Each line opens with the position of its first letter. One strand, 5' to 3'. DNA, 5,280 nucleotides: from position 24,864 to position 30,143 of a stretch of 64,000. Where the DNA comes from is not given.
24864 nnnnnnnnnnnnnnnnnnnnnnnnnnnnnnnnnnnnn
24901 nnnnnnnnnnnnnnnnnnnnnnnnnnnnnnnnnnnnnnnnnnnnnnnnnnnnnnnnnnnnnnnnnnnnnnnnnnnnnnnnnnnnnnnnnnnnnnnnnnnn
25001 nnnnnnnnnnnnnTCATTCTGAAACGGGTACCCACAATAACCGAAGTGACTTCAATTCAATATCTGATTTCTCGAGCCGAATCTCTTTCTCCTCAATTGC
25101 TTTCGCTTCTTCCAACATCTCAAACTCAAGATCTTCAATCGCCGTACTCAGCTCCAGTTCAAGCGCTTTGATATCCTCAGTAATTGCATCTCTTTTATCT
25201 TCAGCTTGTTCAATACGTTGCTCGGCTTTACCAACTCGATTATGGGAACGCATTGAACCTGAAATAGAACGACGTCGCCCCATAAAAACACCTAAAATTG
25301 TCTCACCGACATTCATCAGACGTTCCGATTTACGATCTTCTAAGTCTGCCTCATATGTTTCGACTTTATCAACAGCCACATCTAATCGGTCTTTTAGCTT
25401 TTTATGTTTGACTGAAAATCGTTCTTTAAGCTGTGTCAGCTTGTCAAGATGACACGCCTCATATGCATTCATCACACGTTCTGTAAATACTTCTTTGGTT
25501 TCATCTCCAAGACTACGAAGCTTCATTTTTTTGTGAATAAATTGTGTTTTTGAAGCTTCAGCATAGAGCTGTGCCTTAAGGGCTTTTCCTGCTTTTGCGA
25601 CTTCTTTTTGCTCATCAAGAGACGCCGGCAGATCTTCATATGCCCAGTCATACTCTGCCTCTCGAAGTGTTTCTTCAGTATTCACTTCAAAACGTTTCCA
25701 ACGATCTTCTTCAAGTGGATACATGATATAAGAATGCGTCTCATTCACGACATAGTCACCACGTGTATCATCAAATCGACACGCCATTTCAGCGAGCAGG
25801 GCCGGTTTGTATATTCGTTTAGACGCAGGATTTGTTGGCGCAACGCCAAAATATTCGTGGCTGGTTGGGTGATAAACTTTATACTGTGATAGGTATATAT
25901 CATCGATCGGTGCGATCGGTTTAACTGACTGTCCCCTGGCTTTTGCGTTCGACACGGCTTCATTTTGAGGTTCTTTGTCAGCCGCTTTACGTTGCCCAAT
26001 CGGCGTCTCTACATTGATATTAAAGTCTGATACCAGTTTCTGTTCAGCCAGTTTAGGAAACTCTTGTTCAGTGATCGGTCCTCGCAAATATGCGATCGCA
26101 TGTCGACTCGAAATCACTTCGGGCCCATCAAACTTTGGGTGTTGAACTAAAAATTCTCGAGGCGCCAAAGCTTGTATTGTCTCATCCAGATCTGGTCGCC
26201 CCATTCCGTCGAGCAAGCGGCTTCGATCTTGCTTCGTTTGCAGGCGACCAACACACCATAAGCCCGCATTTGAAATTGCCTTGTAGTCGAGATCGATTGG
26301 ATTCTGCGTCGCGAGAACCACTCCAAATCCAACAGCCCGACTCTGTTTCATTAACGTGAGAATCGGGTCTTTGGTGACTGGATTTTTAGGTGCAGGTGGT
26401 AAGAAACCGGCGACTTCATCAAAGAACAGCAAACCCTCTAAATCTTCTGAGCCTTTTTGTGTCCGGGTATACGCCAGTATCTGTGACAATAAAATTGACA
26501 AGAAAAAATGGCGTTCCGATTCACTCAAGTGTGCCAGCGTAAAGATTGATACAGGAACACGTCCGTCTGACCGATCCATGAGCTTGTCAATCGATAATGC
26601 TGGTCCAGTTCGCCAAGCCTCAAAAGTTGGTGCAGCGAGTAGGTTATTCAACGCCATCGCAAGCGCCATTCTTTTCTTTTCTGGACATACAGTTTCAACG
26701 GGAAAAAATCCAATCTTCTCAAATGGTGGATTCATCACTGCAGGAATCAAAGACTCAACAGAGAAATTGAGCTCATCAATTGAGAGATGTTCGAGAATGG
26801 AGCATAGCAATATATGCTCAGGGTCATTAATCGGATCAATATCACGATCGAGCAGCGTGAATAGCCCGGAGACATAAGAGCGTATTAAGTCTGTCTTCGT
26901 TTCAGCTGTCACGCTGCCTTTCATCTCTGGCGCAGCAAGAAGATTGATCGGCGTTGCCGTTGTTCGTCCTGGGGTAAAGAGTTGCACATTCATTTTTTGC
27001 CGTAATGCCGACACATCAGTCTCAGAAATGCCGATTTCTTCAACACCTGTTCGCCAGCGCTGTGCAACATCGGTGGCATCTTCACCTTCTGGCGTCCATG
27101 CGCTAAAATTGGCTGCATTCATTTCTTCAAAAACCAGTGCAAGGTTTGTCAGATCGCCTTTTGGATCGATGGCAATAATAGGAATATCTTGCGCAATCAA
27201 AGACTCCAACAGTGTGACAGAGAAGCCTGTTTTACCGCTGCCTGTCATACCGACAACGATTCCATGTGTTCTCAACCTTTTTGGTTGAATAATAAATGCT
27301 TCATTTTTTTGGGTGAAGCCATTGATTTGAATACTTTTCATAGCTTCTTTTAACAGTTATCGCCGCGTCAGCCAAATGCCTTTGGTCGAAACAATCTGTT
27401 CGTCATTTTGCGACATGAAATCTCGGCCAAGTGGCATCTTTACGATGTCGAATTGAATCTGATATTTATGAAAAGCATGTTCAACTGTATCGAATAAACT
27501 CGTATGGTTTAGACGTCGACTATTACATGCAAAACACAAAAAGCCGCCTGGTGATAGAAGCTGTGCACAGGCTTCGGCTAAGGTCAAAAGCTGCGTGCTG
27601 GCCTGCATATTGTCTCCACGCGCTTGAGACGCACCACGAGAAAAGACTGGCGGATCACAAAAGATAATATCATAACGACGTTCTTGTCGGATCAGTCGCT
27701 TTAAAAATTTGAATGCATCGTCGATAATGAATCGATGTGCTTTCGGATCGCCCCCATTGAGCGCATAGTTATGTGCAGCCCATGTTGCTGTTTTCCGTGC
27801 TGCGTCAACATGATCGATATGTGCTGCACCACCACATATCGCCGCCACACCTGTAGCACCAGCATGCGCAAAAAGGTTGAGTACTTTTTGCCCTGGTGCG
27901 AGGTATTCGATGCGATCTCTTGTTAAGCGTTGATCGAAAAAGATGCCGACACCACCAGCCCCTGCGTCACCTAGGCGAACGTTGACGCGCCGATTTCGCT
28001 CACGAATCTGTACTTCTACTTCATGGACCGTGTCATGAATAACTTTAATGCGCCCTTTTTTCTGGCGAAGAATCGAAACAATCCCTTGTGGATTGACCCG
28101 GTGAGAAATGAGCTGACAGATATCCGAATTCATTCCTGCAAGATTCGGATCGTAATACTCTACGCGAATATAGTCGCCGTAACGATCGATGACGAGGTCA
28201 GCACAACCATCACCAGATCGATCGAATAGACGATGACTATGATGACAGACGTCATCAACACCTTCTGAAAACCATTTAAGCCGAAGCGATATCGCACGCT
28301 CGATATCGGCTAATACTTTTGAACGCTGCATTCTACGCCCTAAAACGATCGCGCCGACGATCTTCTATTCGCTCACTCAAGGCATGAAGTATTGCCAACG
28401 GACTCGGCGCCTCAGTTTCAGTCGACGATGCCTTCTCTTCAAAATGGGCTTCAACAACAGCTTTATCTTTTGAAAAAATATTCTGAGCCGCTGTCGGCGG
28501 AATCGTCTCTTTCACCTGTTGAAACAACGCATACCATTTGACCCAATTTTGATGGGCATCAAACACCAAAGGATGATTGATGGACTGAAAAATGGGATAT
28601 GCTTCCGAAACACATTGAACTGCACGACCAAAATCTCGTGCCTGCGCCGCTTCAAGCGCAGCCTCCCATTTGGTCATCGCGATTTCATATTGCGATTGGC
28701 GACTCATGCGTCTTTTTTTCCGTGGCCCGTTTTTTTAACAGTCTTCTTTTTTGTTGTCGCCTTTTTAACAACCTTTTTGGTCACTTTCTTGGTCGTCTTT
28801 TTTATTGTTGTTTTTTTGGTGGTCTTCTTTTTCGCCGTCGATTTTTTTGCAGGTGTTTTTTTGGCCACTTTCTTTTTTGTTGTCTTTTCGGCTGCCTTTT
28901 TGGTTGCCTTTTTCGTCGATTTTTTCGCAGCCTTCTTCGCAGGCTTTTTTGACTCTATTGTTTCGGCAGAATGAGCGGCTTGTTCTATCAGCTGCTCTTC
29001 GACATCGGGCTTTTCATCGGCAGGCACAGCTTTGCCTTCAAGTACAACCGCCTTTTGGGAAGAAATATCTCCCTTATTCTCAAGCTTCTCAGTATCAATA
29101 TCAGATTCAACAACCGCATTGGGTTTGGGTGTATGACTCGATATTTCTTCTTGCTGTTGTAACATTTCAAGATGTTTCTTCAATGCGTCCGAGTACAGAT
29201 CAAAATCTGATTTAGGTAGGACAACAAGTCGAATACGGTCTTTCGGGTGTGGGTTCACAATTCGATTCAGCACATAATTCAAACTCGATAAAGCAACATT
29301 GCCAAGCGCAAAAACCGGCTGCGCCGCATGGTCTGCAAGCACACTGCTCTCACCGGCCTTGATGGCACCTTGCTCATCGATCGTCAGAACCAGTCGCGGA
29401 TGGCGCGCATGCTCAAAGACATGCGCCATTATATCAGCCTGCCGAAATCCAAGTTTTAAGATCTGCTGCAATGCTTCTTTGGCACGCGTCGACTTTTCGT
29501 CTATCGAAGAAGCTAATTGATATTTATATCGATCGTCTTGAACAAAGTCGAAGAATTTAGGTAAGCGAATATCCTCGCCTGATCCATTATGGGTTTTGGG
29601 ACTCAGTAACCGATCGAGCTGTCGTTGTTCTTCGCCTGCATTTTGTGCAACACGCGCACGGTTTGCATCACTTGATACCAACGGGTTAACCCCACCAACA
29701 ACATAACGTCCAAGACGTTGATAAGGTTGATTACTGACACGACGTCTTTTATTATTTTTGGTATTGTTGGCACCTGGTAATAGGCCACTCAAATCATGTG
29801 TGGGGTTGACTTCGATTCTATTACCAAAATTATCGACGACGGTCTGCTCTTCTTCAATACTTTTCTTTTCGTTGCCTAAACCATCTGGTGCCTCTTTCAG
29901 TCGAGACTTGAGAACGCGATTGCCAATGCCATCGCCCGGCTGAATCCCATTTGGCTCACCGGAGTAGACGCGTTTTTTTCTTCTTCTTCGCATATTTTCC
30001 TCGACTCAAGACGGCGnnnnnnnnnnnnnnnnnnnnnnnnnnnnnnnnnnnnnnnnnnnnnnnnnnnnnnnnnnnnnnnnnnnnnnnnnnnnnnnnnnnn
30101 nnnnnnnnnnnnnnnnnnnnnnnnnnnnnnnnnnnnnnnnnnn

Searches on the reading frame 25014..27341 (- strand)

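Call 15: search_protein_families(library=pfam, proteins=[window:25014-27341:-])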
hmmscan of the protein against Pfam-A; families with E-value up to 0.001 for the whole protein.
window:25014-27341:- (775 aa): 4 families
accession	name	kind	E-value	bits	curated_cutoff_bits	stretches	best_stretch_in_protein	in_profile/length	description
PF05872.18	HerA_C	-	4.2e-12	45.9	22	2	11-69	8-66/502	Helicase HerA-like C-terminal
PF01935.23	DUF87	-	1.3e-06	29.1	23.2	1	20-83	18-69/220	Helicase HerA, central domain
PF01580.24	FtsK_SpoIIIE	-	7.8e-06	25.9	24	1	10-63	25-83/221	FtsK/SpoIIIE family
PF02534.20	T4SS-DNA_transf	-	0.00015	21.2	20.1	0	13-78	41-96/468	Type IV secretory system Conjugative DNA transfer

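Call 69: search_protein_families(library=padloc, proteins=[window:25014-27341:-], max_evalue=0.001)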
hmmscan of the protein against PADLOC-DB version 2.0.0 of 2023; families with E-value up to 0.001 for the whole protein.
window:25014-27341:- (775 aa): 6 families
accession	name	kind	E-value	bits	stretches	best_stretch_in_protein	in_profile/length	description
PDLC04140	mad8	-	6.8e-13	46.8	1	24-372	27-258/314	mads_8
PDLC01055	HerA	-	2e-10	38.1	1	13-69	146-204/532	Type III coevolved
PDLC04105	HerA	-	9.3e-08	29.1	0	11-68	153-211/576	-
PDLC04103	HerA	-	1.1e-07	28.7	0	287-381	426-523/579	-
PDLC04100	HerA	-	0.00035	17.4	0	264-376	402-517/580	-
PDLC02185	HerA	-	0.00038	17.3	0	260-377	404-524/585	-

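Call 70: search_protein_families(library=ncbifam, proteins=[window:25014-27341:-])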
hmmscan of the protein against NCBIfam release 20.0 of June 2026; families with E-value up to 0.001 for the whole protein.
window:25014-27341:- (775 aa): 4 families
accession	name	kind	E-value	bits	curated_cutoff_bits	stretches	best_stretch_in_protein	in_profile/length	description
TIGR03743.1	SXT_TraD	subfamily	7.3e-08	31.3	366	1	6-65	157-216/636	conjugative transfer system coupling protein TraD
NF041017.1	DNA_import_CedB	equivalog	6.1e-07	28.4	700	1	23-65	274-317/590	DNA import protein CedB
NF045975.1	VirB4_plasma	equivalog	1.8e-06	26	590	0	19-71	510-562/894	Mbov_0397 family ICE element conjugal transfer ATPase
NF033849.1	ser_rich_anae_1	subfamily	2.2e-06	25.3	650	1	247-383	963-1106/1163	serine-rich protein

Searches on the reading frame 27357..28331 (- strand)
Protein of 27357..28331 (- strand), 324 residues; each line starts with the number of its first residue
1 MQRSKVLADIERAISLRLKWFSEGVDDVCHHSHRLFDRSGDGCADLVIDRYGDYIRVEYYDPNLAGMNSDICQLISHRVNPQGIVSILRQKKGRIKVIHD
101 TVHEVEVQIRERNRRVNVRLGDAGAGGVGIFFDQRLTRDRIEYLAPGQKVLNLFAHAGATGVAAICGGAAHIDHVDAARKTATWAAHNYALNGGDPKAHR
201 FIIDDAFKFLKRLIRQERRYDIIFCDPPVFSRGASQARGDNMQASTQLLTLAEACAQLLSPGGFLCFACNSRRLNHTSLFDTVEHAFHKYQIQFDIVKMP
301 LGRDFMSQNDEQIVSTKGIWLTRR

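Call 34: search_protein_families(library=ncbifam, proteins=[window:27357-28331:-])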
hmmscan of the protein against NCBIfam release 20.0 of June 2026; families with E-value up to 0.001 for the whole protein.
window:27357-28331:- (324 aa): 8 families
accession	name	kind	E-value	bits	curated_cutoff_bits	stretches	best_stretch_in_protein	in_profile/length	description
NF008748.0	PRK11783.1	equivalog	5.8e-34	117.3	466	1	46-308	433-691/704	bifunctional 23S rRNA (guanine(2069)-N(7))-methyltransferase RlmK/23S rRNA (guanine(2445)-N(2))-methyltransferase RlmL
NF046099.1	RSP_2647_MTase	equivalog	4.5e-29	101.5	600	1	32-272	99-338/391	RSP_2647 family RNA methyltransferase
NF033380.1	Rlm_2499C5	equivalog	3e-26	92.1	650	1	10-291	82-358/391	23S rRNA (cytosine(2499)-C(5))-methyltransferase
NF053718.1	23SC1962Mtase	equivalog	1e-21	77.1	575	1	5-287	70-344/383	23S rRNA (cytosine(1962)-C(5))-methyltransferase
NF011707.0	PRK15128.1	equivalog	1.4e-19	70.3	712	1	31-281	100-350/396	23S rRNA (cytosine(1962)-C(5))-methyltransferase RlmI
TIGR00095.1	TIGR00095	equivalog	1.2e-08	34.8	117.5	1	147-229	53-134/194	16S rRNA (guanine(966)-N(2))-methyltransferase RsmD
NF008157.0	PRK10909.1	equivalog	3.7e-05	23.6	302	1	147-233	54-134/199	16S rRNA (guanine(966)-N(2))-methyltransferase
NF047853.1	tRm6a37MtseTrmN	equivalog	0.00064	19.5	350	1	168-268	67-167/244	tRNA(1)(Val) (adenine(37)-N(6))-methyltransferase TrmN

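Call 69: search_protein_families(library=padloc, proteins=[window:27357-28331:-], max_evalue=0.001)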
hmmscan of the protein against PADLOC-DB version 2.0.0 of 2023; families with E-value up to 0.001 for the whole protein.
window:27357-28331:- (324 aa): 2 families
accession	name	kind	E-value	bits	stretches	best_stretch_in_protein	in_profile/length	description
PDLC04134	mad2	-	7.7e-17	59.3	1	120-291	262-417/492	mads_2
PDLC03309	MTase_II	-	3e-05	21.1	1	86-170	245-326/353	Type II methyltransferase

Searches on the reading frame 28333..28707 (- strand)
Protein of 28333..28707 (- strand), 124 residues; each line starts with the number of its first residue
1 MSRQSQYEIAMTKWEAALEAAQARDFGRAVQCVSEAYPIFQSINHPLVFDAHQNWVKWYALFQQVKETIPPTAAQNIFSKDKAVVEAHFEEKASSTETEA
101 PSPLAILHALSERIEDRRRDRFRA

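Call 20: find_encoding_contigs(protein=window:28333-28707:-, flank=1000, max_places=4)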
Protein window:28333-28707:- (124 aa): no gene with exactly this product is on record in the collection.

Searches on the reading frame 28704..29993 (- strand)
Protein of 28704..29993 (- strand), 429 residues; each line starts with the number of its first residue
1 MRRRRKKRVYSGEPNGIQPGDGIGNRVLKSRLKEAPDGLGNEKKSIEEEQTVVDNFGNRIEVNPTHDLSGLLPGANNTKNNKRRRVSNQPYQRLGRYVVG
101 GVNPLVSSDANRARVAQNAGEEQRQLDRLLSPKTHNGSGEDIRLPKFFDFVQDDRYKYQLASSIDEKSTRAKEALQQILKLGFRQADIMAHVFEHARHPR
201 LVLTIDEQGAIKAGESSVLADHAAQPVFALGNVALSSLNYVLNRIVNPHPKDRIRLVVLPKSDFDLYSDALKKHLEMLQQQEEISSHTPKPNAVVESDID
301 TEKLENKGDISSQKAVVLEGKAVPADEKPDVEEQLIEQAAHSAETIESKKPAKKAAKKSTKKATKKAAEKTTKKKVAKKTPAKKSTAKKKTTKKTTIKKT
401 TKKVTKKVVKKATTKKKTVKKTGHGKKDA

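Call 34: search_protein_families(library=ncbifam, proteins=[window:28704-29993:-])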
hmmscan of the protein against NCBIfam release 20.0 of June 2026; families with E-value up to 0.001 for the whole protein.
window:28704-29993:- (429 aa): 1 family
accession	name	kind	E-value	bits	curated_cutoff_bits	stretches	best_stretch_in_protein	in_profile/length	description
NF011492.0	PRK14900.1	equivalog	8.5e-07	27.2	1783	1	251-424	871-1039/1044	valine--tRNA ligase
